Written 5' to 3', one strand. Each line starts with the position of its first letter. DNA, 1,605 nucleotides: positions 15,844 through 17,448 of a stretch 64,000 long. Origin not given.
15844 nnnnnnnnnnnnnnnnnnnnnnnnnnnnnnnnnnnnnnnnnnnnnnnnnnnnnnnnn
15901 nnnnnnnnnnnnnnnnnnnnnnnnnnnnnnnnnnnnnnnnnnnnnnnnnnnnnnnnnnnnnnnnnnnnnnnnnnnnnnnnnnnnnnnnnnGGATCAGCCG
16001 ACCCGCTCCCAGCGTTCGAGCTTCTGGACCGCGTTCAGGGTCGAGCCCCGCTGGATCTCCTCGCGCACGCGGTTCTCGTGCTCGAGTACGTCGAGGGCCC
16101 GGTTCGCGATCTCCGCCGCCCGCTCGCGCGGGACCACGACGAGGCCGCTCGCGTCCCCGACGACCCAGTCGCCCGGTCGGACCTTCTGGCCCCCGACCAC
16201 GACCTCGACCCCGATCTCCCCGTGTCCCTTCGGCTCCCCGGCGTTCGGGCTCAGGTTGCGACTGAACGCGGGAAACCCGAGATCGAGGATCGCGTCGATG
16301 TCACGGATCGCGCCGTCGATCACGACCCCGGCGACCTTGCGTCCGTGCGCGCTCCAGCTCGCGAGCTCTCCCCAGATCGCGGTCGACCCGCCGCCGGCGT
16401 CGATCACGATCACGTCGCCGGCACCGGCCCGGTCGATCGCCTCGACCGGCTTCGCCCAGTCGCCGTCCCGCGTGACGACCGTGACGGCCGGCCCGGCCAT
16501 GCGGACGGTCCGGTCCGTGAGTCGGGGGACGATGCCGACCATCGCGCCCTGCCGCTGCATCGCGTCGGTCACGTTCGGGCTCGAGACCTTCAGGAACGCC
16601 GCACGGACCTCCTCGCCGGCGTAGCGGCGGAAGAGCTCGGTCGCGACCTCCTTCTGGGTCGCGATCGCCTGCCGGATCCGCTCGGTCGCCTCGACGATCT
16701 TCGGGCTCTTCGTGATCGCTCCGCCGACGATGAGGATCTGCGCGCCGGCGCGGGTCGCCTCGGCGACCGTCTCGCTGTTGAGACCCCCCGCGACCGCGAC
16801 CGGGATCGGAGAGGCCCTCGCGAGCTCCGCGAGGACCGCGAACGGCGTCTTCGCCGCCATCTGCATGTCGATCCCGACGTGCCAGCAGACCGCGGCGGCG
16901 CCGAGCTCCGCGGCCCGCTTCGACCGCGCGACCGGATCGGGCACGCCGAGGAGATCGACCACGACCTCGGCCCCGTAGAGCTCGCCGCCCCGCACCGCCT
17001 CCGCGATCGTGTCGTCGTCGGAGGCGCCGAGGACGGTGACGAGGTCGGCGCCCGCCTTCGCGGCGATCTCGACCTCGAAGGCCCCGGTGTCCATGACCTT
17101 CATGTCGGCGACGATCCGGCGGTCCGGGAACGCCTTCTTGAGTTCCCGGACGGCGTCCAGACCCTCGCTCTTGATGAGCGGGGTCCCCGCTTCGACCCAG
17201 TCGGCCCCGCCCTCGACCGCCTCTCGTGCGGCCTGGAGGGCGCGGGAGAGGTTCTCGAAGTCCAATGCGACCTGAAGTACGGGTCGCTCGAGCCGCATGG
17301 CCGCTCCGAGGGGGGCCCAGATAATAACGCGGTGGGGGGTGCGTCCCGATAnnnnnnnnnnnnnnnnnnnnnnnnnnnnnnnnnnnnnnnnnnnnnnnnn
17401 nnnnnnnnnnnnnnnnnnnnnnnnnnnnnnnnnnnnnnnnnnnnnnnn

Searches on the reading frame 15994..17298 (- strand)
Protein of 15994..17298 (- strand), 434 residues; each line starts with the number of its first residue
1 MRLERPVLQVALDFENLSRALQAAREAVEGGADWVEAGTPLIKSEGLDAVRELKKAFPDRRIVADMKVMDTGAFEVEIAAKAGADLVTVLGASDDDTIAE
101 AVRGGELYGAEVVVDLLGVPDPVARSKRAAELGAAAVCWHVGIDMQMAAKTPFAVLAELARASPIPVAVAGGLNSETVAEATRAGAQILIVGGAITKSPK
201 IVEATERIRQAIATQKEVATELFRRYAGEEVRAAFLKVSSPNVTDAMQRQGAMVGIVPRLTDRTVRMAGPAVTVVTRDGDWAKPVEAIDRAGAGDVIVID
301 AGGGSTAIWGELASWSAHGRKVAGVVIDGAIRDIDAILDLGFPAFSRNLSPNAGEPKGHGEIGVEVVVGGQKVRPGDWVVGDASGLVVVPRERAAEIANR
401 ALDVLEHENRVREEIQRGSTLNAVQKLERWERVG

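Call 17: search_protein_families(library=pfam, proteins=[window:15994-17298:-])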
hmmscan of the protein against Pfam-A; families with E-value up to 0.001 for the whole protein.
window:15994-17298:- (434 aa): 4 families
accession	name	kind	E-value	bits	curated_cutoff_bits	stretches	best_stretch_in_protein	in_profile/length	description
PF03737.21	RraA-like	-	1.1e-43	149.5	24.5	1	241-388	2-152/152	Aldolase/RraA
PF00215.30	OMPdecase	-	8.4e-36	124.4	27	1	7-208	2-221/221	Orotidine 5'-phosphate decarboxylase / HUMPS family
PF00977.27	His_biosynth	-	1.7e-06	28.1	23.6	1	148-207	57-117/228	Histidine biosynthesis protein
PF03060.21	NMO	-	0.00019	21.4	28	1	140-234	170-263/331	Nitronate monooxygenase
